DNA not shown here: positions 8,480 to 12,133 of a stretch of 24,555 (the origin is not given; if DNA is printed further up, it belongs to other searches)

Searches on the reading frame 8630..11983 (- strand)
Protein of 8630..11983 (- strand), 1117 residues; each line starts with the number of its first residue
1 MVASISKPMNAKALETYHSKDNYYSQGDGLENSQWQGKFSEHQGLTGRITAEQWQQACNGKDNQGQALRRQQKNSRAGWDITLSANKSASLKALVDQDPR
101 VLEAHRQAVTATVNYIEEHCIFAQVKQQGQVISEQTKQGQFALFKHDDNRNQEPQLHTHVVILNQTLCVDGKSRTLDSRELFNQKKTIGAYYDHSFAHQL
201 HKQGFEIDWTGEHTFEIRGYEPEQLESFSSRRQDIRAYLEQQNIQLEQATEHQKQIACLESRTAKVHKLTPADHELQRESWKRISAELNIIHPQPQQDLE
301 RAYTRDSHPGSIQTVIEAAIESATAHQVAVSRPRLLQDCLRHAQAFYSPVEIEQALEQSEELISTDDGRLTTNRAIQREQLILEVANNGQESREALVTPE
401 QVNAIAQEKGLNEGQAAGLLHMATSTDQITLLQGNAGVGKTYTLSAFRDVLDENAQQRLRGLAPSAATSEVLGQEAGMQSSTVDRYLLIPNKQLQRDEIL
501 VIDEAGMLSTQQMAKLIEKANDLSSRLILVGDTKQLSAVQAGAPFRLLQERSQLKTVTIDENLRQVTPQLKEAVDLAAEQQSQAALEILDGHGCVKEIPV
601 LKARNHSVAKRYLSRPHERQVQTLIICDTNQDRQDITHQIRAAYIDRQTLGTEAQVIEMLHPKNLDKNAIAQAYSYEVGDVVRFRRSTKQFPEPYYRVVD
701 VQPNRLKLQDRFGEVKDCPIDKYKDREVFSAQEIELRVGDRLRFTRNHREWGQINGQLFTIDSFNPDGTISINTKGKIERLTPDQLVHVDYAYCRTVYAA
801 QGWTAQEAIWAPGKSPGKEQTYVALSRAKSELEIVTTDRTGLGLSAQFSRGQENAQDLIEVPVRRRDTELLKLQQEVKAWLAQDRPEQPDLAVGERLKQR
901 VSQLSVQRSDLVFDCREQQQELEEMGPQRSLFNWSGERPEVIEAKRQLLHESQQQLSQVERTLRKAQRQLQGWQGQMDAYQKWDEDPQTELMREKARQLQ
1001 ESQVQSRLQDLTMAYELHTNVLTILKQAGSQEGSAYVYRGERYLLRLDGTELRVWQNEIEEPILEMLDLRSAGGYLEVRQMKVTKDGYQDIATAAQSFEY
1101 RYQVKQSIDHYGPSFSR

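Call 46: search_protein_families(library=pfam, proteins=[window:8630-11983:-], max_evalue=0.01)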
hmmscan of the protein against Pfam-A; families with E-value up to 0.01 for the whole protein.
window:8630-11983:- (1117 aa): 10 families
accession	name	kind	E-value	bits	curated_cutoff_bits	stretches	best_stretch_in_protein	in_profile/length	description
PF08751.17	TrwC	-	4.6e-71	240.2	25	1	15-286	5-284/286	TrwC relaxase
PF13604.12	AAA_30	-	1.3e-46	159.2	27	1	411-598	2-189/191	AAA domain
PF13245.12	AAA_19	-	6.2e-13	49.5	25.1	1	424-539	8-132/134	AAA domain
PF22232.2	TraI_hel_assoc_N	-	3.2e-09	37.8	27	1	434-531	1-99/99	TraI helicase-associated ssDNA bd, N-terminal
PF01443.25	Viral_helicase1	-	7.4e-08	32.9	21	1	432-540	3-101/228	Viral superfamily 1 RNA helicase core domain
PF02562.22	PhoH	-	0.00031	20.7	27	0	414-487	8-80/205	PhoH-like protein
PF13401.12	AAA_22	-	0.00059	20.6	27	1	425-533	3-124/130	AAA domain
PF13086.12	AAA_11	-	0.0006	20.1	27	1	498-539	215-253/257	AAA domain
PF03796.21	DnaB_C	-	0.0041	17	27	1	427-560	19-136/255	DnaB-like helicase C terminal domain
PF13191.12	AAA_16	-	0.0062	17.5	32.6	1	424-532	20-139/167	AAA ATPase domain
